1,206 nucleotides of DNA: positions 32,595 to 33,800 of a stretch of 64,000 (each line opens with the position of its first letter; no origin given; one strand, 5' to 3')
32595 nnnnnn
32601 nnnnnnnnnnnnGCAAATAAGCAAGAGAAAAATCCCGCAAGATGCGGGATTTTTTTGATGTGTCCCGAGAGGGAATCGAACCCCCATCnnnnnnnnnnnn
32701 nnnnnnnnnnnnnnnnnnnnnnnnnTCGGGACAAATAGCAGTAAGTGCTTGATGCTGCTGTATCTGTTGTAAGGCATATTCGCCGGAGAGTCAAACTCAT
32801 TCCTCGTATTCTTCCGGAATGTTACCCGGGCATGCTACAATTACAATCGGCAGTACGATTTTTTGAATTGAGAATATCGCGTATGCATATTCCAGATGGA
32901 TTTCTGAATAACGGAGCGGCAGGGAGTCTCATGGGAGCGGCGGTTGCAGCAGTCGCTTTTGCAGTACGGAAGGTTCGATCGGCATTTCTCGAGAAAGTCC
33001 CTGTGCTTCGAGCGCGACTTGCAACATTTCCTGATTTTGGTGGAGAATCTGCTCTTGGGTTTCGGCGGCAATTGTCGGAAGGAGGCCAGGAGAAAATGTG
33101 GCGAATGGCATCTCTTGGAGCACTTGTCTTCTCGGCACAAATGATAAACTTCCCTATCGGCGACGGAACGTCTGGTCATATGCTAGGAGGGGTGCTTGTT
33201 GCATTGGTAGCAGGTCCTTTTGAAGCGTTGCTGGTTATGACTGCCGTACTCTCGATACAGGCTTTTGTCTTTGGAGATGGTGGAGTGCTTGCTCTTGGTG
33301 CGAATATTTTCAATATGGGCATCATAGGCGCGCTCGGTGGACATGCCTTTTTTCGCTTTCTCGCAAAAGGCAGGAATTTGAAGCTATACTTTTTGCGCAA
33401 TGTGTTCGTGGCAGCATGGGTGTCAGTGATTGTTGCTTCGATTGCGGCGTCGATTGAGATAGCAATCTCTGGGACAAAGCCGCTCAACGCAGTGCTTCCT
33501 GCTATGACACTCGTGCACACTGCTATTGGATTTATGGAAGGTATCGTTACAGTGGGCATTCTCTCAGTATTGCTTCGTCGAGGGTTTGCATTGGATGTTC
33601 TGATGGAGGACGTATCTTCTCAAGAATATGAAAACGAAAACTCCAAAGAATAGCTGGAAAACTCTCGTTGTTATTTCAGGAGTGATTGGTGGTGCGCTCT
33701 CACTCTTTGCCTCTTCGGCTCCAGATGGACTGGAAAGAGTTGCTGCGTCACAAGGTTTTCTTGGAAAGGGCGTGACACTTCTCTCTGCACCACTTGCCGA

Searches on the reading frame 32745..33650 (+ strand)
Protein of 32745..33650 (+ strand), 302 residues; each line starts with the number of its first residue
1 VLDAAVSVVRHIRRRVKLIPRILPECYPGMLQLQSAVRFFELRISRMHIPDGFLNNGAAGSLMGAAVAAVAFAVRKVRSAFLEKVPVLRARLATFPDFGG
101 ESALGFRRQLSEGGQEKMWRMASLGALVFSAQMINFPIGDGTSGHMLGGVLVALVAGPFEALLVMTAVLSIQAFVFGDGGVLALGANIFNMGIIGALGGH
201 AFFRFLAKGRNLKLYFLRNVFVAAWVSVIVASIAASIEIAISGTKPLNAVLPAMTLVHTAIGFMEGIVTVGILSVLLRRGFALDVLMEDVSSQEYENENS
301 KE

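Call 71: search_protein_families(library=pfam, proteins=[window:32745-33650:+], max_evalue=0.00001)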
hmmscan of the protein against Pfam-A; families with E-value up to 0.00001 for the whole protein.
window:32745-33650:+ (302 aa): 1 family
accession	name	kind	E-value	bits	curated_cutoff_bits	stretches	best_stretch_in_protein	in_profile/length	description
PF01891.21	CbiM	-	1e-50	172.9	23.1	1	104-278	25-200/205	Cobalt uptake substrate-specific transmembrane region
